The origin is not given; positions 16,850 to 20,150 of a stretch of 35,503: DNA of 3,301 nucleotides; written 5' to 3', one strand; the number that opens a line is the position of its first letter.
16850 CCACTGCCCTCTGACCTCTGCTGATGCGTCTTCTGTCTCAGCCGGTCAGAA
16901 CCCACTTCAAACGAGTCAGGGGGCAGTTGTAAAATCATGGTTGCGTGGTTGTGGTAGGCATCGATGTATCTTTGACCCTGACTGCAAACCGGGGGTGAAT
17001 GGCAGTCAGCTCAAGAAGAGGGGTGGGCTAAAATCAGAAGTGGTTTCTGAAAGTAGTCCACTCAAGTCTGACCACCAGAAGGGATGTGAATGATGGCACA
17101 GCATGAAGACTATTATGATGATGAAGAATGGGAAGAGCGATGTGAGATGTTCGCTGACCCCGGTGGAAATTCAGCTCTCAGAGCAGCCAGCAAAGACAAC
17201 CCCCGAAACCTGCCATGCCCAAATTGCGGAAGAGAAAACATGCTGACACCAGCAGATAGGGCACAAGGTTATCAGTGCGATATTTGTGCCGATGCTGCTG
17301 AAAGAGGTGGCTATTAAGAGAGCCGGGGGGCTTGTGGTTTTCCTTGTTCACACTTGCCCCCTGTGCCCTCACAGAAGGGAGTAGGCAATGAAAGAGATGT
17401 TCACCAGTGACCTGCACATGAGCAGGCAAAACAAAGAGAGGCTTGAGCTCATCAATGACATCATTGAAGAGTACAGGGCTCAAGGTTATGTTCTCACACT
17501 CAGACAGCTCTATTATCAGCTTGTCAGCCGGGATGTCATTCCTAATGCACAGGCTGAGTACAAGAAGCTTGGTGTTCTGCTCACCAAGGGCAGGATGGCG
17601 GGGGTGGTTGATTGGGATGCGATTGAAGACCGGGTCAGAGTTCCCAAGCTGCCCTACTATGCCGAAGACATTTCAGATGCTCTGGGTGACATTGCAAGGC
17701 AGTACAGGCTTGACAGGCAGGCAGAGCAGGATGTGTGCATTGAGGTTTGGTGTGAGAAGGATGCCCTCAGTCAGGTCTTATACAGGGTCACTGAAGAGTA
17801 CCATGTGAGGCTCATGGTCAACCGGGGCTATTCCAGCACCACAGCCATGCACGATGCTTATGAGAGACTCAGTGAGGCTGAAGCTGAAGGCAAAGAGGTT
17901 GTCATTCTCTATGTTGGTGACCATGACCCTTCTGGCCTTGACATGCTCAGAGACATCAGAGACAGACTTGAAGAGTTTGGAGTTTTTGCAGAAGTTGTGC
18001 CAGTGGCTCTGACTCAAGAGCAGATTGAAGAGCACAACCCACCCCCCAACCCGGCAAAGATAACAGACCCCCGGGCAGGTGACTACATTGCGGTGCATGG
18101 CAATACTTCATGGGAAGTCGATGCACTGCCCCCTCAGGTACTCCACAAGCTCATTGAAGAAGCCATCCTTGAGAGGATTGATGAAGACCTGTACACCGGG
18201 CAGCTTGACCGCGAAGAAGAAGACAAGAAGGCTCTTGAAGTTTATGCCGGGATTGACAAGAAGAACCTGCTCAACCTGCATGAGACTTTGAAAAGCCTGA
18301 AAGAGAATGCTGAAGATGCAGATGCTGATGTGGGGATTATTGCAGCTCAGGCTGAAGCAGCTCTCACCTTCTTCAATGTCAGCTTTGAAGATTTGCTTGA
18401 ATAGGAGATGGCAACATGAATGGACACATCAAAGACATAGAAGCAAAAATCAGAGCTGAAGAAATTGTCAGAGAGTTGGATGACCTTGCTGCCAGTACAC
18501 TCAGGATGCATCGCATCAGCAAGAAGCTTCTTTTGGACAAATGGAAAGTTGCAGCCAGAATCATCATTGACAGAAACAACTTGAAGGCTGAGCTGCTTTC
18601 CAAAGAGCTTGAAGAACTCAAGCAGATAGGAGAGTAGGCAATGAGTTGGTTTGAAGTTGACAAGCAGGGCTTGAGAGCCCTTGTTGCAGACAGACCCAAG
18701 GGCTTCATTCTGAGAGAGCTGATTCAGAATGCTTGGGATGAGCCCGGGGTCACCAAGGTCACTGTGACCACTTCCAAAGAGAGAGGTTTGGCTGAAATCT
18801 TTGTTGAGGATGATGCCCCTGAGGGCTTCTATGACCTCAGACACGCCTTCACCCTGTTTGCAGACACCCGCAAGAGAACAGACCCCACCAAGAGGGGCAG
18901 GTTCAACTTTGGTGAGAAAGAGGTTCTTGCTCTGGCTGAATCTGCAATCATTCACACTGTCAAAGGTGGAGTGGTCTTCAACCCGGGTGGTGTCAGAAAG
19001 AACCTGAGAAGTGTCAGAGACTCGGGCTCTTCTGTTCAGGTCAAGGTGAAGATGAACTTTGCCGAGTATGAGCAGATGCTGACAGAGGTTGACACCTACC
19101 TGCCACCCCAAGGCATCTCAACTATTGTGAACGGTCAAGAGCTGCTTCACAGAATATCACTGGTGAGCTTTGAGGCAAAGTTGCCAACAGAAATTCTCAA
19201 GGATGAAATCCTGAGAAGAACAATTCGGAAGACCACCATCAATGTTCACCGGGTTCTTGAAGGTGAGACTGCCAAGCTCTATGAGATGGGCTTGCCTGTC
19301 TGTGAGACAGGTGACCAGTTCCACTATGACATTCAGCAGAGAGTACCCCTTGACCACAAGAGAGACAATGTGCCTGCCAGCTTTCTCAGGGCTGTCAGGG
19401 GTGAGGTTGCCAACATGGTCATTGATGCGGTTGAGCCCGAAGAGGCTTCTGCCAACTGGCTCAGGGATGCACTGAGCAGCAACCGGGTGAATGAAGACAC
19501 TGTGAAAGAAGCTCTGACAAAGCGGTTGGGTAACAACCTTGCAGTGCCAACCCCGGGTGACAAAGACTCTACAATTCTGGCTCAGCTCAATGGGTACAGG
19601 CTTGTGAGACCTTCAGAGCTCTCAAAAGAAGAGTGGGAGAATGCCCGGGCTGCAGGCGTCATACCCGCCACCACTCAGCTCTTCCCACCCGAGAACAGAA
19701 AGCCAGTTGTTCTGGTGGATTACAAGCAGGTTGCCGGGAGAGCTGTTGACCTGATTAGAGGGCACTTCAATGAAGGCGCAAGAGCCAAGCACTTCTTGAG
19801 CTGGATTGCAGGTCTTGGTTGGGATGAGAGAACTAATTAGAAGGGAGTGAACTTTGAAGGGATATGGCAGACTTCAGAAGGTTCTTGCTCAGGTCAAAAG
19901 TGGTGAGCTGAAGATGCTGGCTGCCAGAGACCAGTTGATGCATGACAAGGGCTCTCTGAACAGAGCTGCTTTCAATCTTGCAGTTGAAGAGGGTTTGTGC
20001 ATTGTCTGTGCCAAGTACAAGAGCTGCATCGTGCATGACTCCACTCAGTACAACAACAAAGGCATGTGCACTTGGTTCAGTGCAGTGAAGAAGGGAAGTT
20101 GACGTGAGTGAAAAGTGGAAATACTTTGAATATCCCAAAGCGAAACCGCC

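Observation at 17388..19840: Topo VI-A/Spo11-like 'Mini-A' gene linked to a GHKL ATPase through a small coiled-coil gene: possible split type IIB topoisomerase-like or DNA-cleaving machine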

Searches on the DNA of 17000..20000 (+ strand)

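Call 11: search_dna_similar(query=window:17000-20000:+, collection=phages, mode=distant, max_rows=20)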
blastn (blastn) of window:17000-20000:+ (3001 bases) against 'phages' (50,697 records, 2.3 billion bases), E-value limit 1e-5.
No match.

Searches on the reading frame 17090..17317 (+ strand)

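Call 3: search_protein_families(library=pfam, proteins=[window:17090-17317:+], max_evalue=1)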
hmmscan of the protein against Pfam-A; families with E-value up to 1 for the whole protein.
window:17090-17317:+ (75 aa): 12 families
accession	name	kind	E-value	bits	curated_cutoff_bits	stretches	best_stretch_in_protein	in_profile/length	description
PF23783.1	Zn_ribbon_TiaS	-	0.014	15.6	27.3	1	43-70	4-29/41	TiaS C-terminal zinc ribbon domain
PF13453.11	Zn_ribbon_TFIIB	-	0.016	15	22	1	43-67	2-23/41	Transcription factor zinc-finger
PF24485.1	zf-C2H2_DHX34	-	0.029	14.9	27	0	43-56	4-17/25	DHX34-like, C2H2-type zinc finger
PF12760.12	Zn_ribbon_IS1595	-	0.044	14.2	25.4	1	42-67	20-44/46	Transposase zinc-ribbon domain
PF24458.1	DUF7573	-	0.17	12.3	30.2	0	57-72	8-23/39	Domain of unknown function (DUF7573)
PF07754.17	HVO_2753_ZBP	-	0.2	11.9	33.2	0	37-66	13-45/46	Small zinc finger protein HVO_2753-like, Zn-binding pocket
PF15777.11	Anti-TRAP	-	0.24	11.9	32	1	13-53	8-43/59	Tryptophan RNA-binding attenuator protein inhibitory protein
PF13913.12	zf-C2HC_2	-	0.33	11.1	27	1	42-48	4-10/25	zinc-finger of a C2HC-type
PF09723.15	Zn_ribbon_8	-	0.36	11.3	34.4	1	30-50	18-36/41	Zinc ribbon domain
PF13465.12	zf-H2C2_2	-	0.38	11.7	40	0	38-48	12-22/26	Zinc-finger double domain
PF14354.12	Lar_restr_allev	-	0.64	10.7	28.6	1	41-67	4-32/58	Restriction alleviation protein Lar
PF08273.17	Zn_Ribbon_Prim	-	0.75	10.6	23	0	39-50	2-13/37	Zinc-binding domain of primase-helicase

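Call 4: search_protein_families(library=phrogs, proteins=[window:17090-17317:+], max_evalue=0.01)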
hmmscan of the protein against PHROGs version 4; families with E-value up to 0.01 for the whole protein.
window:17090-17317:+ (75 aa): 2 families
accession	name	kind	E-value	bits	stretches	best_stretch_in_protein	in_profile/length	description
phrog_5602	-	unknown function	0.00077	20.1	1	37-70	15-52/60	-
phrog_2945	-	unknown function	0.0025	18.6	1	36-70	5-39/68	-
